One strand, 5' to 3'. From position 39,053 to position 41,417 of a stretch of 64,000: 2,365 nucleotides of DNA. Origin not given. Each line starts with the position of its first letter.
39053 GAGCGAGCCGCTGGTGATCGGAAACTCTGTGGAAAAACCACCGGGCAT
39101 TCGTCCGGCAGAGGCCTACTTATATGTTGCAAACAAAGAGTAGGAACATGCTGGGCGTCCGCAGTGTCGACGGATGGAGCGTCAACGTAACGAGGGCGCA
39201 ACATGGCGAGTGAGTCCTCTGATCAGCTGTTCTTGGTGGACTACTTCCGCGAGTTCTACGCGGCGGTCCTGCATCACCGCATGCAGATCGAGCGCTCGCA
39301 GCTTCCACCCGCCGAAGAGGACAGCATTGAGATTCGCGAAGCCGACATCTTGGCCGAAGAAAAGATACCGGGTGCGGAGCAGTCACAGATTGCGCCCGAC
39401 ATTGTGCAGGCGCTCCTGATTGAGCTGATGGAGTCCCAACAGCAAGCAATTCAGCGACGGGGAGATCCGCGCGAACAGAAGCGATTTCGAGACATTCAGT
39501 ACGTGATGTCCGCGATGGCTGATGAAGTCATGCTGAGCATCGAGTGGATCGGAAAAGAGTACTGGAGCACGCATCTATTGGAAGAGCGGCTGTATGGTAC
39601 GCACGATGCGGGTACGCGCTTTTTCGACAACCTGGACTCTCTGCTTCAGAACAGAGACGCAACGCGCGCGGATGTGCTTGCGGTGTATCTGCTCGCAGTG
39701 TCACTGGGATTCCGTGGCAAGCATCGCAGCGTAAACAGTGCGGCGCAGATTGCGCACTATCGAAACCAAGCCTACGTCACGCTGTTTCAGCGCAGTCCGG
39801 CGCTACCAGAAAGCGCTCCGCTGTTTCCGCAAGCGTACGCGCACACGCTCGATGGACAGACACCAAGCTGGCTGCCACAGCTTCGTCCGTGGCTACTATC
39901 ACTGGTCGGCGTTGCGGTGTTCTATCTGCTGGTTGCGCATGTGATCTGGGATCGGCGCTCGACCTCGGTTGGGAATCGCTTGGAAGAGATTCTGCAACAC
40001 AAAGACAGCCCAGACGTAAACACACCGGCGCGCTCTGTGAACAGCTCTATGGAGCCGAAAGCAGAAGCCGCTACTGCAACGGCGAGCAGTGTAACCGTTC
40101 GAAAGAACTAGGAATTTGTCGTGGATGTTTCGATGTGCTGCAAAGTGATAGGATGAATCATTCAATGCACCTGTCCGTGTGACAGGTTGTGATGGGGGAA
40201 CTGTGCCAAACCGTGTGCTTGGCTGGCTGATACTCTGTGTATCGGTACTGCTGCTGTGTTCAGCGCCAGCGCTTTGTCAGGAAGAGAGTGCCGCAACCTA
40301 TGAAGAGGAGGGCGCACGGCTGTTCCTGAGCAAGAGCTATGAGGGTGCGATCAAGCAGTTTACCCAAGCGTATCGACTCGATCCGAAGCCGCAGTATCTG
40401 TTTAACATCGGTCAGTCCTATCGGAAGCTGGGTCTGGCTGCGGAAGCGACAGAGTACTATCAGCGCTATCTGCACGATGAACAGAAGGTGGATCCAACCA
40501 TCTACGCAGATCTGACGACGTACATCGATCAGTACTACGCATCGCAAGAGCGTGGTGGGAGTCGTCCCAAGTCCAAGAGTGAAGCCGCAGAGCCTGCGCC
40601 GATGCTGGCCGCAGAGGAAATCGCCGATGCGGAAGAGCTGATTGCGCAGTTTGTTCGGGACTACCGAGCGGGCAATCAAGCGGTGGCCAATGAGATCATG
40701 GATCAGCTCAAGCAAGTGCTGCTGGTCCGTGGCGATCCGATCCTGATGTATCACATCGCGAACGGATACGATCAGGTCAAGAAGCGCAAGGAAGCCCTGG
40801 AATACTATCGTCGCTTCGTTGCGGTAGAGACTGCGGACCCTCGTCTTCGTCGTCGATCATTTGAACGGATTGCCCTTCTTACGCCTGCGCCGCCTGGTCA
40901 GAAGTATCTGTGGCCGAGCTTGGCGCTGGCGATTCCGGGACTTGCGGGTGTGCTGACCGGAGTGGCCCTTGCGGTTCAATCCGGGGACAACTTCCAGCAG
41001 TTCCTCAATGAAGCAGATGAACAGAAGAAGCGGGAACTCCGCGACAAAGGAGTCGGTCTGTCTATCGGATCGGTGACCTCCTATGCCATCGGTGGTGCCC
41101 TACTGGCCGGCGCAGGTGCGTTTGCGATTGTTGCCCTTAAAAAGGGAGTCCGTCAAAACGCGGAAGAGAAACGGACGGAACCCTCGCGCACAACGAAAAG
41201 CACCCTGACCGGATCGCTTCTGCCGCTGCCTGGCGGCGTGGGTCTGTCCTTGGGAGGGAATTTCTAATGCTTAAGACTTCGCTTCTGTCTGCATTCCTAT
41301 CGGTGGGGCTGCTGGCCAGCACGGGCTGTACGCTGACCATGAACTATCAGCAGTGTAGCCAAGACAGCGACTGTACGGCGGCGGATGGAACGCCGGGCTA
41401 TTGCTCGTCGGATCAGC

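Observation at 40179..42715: Two non-canonical genes inserted between tssL and tssM: a TPR membrane protein and a LIVBP-like periplasmic-binding lipoprotein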

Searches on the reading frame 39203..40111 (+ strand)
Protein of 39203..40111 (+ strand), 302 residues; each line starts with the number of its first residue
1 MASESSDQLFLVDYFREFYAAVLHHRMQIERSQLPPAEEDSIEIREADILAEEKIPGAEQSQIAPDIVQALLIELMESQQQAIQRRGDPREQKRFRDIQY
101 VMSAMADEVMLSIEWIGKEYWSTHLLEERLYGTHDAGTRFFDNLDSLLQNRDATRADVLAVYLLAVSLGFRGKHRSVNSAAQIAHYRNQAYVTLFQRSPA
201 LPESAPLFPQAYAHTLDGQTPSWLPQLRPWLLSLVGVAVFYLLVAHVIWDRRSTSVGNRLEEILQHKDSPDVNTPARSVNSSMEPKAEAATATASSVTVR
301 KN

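Call 3: search_protein_families(library=pfam, proteins=[window:39203-40111:+], max_evalue=0.01)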
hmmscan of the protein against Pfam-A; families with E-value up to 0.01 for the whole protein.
window:39203-40111:+ (302 aa): 1 family
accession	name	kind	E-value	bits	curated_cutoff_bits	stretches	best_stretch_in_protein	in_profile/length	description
PF09850.14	DotU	-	2.6e-29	102.8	27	1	65-242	25-200/205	Type VI secretion system protein DotU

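Call 4: search_protein_families(library=ncbifam, proteins=[window:39203-40111:+], max_evalue=0.01)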
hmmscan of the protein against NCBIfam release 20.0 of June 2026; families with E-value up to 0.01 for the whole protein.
window:39203-40111:+ (302 aa): 5 families
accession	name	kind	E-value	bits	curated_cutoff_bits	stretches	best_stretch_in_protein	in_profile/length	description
TIGR03349.1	IV_VI_DotU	subfamily_domain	2.3e-25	89.7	89.95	1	66-250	27-208/211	DotU/TssL family secretion system protein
NF038239.1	T6SS_TssL_short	exception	2.5e-12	46.7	180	1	74-208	34-162/207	type VI secretion system protein TssL, short form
NF005444.0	PRK07033.1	equivalog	2.1e-07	30.3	520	1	65-249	72-250/438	DotU family type VI secretion system protein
NF005999.0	PRK08126.1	subfamily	2.4e-06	26.6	571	1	94-211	114-232/432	hypothetical protein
NF038228.1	IcmH_DotU_IVB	equivalog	0.00017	21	50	1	99-191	96-189/258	type IVB secretion system protein IcmH/DotU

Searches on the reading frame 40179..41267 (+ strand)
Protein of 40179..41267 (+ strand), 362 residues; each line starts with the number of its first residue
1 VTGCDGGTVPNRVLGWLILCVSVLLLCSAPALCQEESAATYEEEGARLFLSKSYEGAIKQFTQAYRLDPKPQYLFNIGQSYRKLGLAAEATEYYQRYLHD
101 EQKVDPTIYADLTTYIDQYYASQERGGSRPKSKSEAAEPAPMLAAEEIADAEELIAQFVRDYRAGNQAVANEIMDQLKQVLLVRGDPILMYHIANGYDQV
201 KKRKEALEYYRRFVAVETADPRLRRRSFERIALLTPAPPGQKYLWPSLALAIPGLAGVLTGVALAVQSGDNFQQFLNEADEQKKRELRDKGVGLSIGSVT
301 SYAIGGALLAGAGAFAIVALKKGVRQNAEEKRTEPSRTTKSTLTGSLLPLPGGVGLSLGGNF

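Call 3: search_protein_families(library=pfam, proteins=[window:40179-41267:+], max_evalue=0.01)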
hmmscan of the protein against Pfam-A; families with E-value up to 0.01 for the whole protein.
window:40179-41267:+ (362 aa): 8 families
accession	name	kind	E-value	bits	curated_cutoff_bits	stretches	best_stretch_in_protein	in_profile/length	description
PF07719.23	TPR_2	-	1.1e-09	38.1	27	0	39-70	2-33/34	Tetratricopeptide repeat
PF00515.34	TPR_1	-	8.8e-07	28.9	27.8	0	72-97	2-27/34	Tetratricopeptide repeat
PF13181.12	TPR_8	-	2e-06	27.9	25.7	0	72-97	2-27/34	Tetratricopeptide repeat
PF13432.12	TPR_16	-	4.2e-05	24.3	32.7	1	54-98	13-58/65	Tetratricopeptide repeat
PF13428.12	TPR_14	-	0.00043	21.2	23.5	0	192-226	6-40/44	Tetratricopeptide repeat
PF13414.12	TPR_11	-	0.00056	20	26.8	1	47-85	3-42/42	TPR repeat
PF13424.12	TPR_12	-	0.00085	19.9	30.1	0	73-97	47-71/77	Tetratricopeptide repeat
PF13176.12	TPR_7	-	0.002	18.5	27.9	0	191-217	3-29/36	Tetratricopeptide repeat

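Call 4: search_protein_families(library=ncbifam, proteins=[window:40179-41267:+], max_evalue=0.01)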
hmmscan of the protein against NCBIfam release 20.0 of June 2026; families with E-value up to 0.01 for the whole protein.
window:40179-41267:+ (362 aa): 5 families
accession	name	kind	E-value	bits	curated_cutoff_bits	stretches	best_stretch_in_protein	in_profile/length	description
TIGR02552.1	LcrH_SycD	equivalog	0.00011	21.9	104.8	0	51-96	65-111/136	SycD/LcrH family type III secretion system chaperone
TIGR02917.1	PEP_TPR_lipo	equivalog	0.0003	18.8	312.2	1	35-103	700-768/899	XrtA/PEP-CTERM system TPR-repeat protein PrsT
NF053607.1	CHU_0125_OmpA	equivalog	0.0006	18.4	620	1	35-109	21-91/639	CHU_0125 family OmpA-like outer membrane integrity protein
NF052312.1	T9SS_PorW_SprE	equivalog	0.0018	17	250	0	48-113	189-258/716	type IX secretion system periplasmic lipoprotein PorW/SprE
NF040959.1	MamA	equivalog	0.0064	15.9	200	0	34-101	33-101/204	magnetosome protein MamA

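Call 9: find_homologous_proteins(query=window:40179-41267:+)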
Query window:40179-41267:+ (362 aa): 27 proteins with E <= 0.001 among 8000 candidates.
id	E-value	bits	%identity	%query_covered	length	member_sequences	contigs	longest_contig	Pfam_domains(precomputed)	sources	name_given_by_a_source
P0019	1.2e-213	727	92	98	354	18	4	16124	PF00515.35,PF07719.24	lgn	-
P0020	1.8e-196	670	83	100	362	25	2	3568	PF07719.24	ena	-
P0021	1.3e-190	651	83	97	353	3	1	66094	PF00515.35,PF07719.24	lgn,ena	-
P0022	4.6e-189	646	84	97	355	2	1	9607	PF00515.35,PF13181.13,PF07719.24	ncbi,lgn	-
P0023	1.4e-187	641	81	97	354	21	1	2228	PF07719.24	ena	-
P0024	2.4e-185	634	83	97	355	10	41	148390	PF00515.35,PF21033.5,PF13432.13,PF13181.13,PF07719.24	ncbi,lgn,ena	-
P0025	6.9e-161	553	76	97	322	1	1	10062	PF00515.35,PF21033.5,PF13432.13,PF07719.24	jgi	jgi:tetratricopeptide (TPR) repeat protein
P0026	2.2e-129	450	59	99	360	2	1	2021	-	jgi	-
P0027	5.9e-128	445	59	98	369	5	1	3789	PF00515.35,PF21033.5,PF13432.13,PF07719.24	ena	-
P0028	1.9e-127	443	63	91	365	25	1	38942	PF13414.13,PF07719.24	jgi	-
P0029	1.3e-126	441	63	92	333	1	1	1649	-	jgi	jgi:tetratricopeptide (TPR) repeat protein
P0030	7.7e-125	435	60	94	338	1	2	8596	PF00515.35,PF21033.5,PF13432.13,PF07719.24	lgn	-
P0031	1.4e-124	434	60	95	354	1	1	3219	PF21033.5,PF13432.13,PF13428.13,PF07719.24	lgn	-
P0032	9.1e-124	431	60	93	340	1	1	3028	PF21033.5,PF13432.13,PF13428.13,PF13181.13,PF07719.24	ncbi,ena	-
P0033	9.5e-124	431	64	83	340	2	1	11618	-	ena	-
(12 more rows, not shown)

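Call 40: predict_structure(alignment_id=A3)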
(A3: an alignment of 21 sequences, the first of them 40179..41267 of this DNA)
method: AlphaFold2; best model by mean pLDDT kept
length: 362 residues; sequences in the alignment: 21
mean_pLDDT: 73.7   pTM: 0.34
mean pLDDT of the five models: 73.7, 72.6, 69.7, 68.7, 64.3
residues with pLDDT >= 90: 57; 70-90: 193; 50-70: 58; < 50: 54
segments of 3 or more residues with pLDDT < 50: 1-8, 28-35, 127-140, 324-344
pLDDT, mean of each block of 10 residues (from residue 1): 40 74 62 58 89 91 90 92 90 90 85 89 56 40 73 90 89 89 83 90 86 78 82 69 66 73 75 78 77 73 73 69 49 40 53 58 44
secondary structure, 60 per line:
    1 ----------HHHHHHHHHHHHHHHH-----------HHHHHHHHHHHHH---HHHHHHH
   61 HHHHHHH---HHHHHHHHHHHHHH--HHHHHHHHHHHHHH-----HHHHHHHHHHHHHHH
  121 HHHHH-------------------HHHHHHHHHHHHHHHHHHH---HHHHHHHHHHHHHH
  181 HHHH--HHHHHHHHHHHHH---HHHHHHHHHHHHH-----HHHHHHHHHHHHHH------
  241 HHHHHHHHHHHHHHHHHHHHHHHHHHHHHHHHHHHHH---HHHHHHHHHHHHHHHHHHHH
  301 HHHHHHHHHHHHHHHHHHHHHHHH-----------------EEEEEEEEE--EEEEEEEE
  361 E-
elements in order: H11-26 H38-50 H54-67 H71-84 H87-100 H106-125 H145-163 H167-184 H187-199 H203-215 H221-234 H241-277 H281-324 E342-350 E353-361

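Call 83: fold_search(model_id=the predicted structure, library=pdb)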
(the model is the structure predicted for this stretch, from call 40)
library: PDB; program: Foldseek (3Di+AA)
matches with E <= 10: 712; with E <= 0.001: 3
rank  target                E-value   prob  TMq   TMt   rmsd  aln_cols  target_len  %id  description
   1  3uq3_A                9.4e-05  1.00  0.17  0.23  25.1       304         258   13  TPR2AB-domain:pHSP90-complex of yeast Sti1 (released 2012-01-18)
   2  8dtg_B                3.6e-04  1.00  0.21  0.11  22.2       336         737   15  Cryo-EM structure of Arabidopsis SPY alternative conformation 1 (released 2023-03-08)
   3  3ieg_A                3.9e-04  1.00  0.21  0.21  22.7       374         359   12  Crystal Structure of P58(IPK) TPR Domain at 2.5 A (released 2010-03-31)
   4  6vbu_4                1.1e-03  1.00  0.19  0.18  26.7       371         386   13  Structure of the bovine BBSome complex (released 2020-01-29)
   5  4i17                  1.2e-03  1.00  0.21  0.32  24.0       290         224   12  Crystal structure of a TPR repeats protein (BF2334) from Bacteroides fragilis NCTC 9343 at 1.50 A resolution (released 2012-12-12)
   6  2pl2_A                1.2e-03  1.00  0.21  0.37  15.8       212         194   16  Crystal structure of TTC0263: a thermophilic TPR protein in Thermus thermophilus HB27 (released 2008-03-04)
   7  8gl8_I                1.2e-03  0.99  0.19  0.12  28.1       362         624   15  The Type 9 Secretion System Extended Translocon - SprA-PorV-PPI-RemZ-SkpA-SprE complex (released 2024-01-31)
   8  2y4t_B                1.5e-03  1.00  0.25  0.22  18.8       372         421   10  Crystal structure of the human co-chaperone P58(IPK) (released 2011-08-10)
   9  6eou                  1.6e-03  1.00  0.21  0.22  22.6       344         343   14  O-GlcNAc transferase TPR domain with the intellectual disability associated mutation L254F (released 2018-05-09)
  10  6vbv_4                1.9e-03  1.00  0.21  0.20  22.6       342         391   14  Structure of the bovine BBSome:ARL6:GTP complex (released 2020-01-29)
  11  8glv_Lf               1.9e-03  0.99  0.18  0.16  27.6       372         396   17  96-nm repeat unit of doublet microtubules from Chlamydomonas reinhardtii flagella (released 2023-05-31)
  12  3qky                  2.0e-03  1.00  0.23  0.32  27.6       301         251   13  Crystal structure of Rhodothermus marinus BamD (released 2011-04-20)
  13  8os1_A                2.0e-03  1.00  0.19  0.23  24.3       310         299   16  X-ray structure of the Peroxisomal Targeting Signal 1 (PTS1) of Trypanosoma Cruzi PEX5 in complex with the PTS1 peptid (released 2024-10-02)
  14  6voa_E                2.2e-03  1.00  0.21  0.20  22.6       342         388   14  Cryo-EM structure of the BBSome-ARL6 complex (released 2020-06-24)
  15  8c6j_S                2.2e-03  1.00  0.20  0.12  25.8       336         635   10  Human spliceosomal PM5 C* complex (released 2023-07-12)
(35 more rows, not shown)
